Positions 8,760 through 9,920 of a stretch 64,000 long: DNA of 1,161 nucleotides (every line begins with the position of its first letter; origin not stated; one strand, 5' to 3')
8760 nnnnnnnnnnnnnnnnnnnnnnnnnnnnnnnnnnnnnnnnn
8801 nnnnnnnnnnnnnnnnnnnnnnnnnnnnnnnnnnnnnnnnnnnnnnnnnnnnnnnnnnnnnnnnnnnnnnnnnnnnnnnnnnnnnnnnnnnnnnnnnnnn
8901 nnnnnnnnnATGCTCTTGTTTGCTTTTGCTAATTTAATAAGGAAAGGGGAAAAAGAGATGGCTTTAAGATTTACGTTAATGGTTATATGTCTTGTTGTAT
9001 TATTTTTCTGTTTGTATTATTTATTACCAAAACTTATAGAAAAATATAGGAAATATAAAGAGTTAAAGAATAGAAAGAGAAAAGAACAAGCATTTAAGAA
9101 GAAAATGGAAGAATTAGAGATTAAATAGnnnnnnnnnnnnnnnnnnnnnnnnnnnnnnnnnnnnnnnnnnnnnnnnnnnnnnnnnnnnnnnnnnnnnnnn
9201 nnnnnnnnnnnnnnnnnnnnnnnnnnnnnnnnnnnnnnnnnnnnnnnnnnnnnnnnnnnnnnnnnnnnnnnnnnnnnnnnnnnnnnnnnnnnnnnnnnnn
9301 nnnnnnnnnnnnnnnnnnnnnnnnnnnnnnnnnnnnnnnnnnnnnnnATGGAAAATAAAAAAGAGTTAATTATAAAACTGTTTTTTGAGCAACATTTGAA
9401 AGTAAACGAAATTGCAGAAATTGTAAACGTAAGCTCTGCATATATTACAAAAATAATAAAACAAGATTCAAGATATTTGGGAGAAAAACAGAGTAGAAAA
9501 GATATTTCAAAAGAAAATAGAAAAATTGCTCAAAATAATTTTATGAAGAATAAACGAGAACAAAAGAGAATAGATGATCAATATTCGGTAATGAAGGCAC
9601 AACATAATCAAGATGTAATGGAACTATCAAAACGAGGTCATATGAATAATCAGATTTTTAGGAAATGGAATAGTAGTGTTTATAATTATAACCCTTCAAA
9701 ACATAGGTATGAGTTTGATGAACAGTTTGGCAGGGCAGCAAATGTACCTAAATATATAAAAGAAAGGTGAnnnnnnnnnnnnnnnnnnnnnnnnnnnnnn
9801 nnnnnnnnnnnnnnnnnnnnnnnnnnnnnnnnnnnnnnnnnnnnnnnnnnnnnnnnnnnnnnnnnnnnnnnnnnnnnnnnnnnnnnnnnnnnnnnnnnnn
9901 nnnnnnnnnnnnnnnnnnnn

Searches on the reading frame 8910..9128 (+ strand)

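Call 82: search_protein_families(library=pfam, proteins=[window:8910-9128:+], max_evalue=0.05)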
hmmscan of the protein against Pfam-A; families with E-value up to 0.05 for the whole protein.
window:8910-9128:+ (72 aa): 5 families
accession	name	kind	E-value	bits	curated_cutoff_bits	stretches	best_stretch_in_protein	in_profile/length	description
PF11027.13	DUF2615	-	0.0052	17.3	23.4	1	13-60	46-93/104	Protein of unknown function (DUF2615)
PF14584.11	DUF4446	-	0.0091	16.4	27.4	1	21-70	6-55/150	Protein of unknown function (DUF4446)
PF07219.19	HemY_N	-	0.016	15.7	31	1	18-62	13-60/107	HemY protein N-terminus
PF01956.21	EMC3_TMCO1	-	0.024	14.8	27.1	1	21-70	10-61/169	Integral membrane protein EMC3/TMCO1-like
PF05814.16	Ac76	-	0.027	14.9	22.5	1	3-67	10-70/83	Orf76 (Ac76)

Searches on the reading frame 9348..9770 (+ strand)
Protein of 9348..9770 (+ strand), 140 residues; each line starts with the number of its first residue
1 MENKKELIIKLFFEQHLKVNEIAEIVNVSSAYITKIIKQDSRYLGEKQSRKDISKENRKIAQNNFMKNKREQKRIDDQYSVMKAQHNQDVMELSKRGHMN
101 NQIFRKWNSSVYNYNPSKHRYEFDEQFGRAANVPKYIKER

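Call 3: search_protein_families(library=pfam, proteins=[window:9348-9770:+], max_evalue=0.01)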
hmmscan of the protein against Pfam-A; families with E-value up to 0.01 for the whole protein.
window:9348-9770:+ (140 aa): 2 families
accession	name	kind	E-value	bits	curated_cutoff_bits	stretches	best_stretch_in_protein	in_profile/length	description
PF05043.19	Mga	-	0.0052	17.8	21.1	1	6-48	20-62/87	Mga helix-turn-helix domain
PF01527.26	HTH_Tnp_1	-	0.0099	16.5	24.1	0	4-61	11-71/75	Transposase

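Call 30: search_protein_families(library=phrogs, proteins=[window:9348-9770:+], max_evalue=0.01)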
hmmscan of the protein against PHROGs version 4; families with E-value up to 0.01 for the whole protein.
window:9348-9770:+ (140 aa): 4 families
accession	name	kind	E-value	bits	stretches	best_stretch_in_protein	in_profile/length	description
phrog_4151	-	DNA, RNA and nucleotide metabolism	0.002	19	0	2-40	7-44/154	DNA binding protein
phrog_2538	-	head and packaging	0.0022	19.1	1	3-77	5-83/129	terminase small subunit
phrog_351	-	transcription regulation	0.0031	17.1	1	7-98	682-763/928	RNA polymerase sigma factor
phrog_8446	-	DNA, RNA and nucleotide metabolism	0.0034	18.1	0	4-40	16-52/211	HNH endonuclease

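Call 39: search_protein_families(library=ncbifam, proteins=[window:9348-9770:+], max_evalue=0.01)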
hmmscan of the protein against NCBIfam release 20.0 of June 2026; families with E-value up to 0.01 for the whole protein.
window:9348-9770:+ (140 aa): 5 families
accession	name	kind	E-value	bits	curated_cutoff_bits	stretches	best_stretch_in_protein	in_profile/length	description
TIGR02479.1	FliA_WhiG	subfamily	0.00015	21.6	189.6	1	3-40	178-215/224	FliA/WhiG family RNA polymerase sigma factor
NF005413.0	PRK06986.1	subfamily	0.00028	20.8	201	1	1-41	189-229/241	RNA polymerase sigma factor FliA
NF001072.0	PRK00118.2-2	equivalog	0.00058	20.2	97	1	3-82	20-100/111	putative DNA-binding protein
TIGR02957.1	SigX4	subfamily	0.0042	16.3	323.25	1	17-71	125-179/281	RNA polymerase sigma-70 factor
NF005809.0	PRK07670.1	equivalog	0.0059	16.1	326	1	2-38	204-240/255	FliA/WhiG family RNA polymerase sigma factor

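Call 82: search_protein_families(library=pfam, proteins=[window:9348-9770:+], max_evalue=0.05)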
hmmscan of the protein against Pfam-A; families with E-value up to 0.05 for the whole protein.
window:9348-9770:+ (140 aa): 5 families
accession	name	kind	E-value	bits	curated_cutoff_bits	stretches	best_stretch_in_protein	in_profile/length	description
PF05043.19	Mga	-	0.0052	17.8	21.1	1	6-48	20-62/87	Mga helix-turn-helix domain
PF01527.26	HTH_Tnp_1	-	0.0099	16.5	24.1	0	4-61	11-71/75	Transposase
PF15978.11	TnsD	-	0.015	14.8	32.4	1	10-114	192-271/355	Tn7-like transposition protein D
PF04545.22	Sigma70_r4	-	0.034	14.1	24.1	0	7-38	11-42/50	Sigma-70, region 4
PF01047.28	MarR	-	0.036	14.4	24.6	0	16-39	17-40/59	MarR family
